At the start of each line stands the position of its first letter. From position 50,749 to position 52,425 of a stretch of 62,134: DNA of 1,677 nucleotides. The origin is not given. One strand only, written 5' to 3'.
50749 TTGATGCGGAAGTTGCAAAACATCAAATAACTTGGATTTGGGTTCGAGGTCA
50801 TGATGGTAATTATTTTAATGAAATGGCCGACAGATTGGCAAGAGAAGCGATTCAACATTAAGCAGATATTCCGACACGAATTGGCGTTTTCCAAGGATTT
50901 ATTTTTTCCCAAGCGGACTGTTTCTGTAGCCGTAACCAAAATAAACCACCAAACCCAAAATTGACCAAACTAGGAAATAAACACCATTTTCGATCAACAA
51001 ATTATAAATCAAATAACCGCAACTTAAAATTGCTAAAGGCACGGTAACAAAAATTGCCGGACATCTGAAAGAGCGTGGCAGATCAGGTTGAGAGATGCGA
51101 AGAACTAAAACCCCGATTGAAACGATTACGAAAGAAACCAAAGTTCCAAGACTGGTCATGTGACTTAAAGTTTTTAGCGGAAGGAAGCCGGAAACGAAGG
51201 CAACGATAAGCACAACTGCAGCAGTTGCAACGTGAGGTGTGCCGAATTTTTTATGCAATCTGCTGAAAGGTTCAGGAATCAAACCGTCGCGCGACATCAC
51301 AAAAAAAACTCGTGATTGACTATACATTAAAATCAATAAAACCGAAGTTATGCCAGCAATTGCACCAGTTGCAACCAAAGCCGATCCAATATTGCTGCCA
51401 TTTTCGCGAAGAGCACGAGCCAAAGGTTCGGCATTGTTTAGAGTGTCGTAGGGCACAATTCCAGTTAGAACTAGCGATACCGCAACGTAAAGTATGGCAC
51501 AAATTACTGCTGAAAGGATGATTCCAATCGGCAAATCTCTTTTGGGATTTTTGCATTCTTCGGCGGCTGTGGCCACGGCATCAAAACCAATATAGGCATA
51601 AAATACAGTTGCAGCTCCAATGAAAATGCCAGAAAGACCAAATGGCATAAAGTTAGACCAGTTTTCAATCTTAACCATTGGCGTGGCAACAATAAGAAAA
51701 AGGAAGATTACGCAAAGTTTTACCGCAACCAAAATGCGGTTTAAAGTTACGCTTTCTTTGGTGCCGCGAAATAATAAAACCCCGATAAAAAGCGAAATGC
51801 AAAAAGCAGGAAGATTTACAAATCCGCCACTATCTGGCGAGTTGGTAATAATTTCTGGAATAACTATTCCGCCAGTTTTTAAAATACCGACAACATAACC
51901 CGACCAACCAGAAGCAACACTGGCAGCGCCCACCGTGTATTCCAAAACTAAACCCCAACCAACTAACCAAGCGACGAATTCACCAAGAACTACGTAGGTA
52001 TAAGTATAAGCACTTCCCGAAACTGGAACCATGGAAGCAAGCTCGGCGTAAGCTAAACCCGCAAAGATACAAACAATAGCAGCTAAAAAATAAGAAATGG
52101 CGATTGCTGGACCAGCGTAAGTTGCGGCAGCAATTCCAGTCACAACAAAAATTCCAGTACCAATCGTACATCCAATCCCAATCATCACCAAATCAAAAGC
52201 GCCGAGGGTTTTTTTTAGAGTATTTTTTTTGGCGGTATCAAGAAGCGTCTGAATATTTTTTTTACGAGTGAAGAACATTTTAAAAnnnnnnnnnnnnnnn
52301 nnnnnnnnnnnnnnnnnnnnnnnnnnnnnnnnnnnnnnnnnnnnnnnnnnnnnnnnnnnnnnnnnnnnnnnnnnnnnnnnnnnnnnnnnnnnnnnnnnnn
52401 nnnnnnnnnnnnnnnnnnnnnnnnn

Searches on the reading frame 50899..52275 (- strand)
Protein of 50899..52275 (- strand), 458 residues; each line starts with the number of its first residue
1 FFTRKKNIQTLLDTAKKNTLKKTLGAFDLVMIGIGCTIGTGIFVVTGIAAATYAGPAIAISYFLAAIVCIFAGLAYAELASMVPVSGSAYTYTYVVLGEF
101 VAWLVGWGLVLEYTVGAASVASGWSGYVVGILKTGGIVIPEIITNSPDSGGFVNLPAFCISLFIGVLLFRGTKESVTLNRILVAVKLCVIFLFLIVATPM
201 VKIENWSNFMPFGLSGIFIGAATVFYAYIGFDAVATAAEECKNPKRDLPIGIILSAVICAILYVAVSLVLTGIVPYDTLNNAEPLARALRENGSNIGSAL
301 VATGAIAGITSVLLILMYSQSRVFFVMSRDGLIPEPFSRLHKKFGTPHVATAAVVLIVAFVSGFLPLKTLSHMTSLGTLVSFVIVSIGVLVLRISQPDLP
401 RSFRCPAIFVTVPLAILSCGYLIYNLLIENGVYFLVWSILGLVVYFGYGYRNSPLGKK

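Call 59: search_protein_families(library=pfam, proteins=[window:50899-52275:-], max_evalue=0.000001)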
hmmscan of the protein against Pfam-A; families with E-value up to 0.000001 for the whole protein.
window:50899-52275:- (458 aa): 2 families
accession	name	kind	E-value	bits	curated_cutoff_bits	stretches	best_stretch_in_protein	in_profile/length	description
PF13520.12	AA_permease_2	-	3.1e-59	201.4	27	1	24-432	1-410/427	Amino acid permease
PF00324.27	AA_permease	-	2.5e-39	135.7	24.6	1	28-395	1-384/470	Amino acid permease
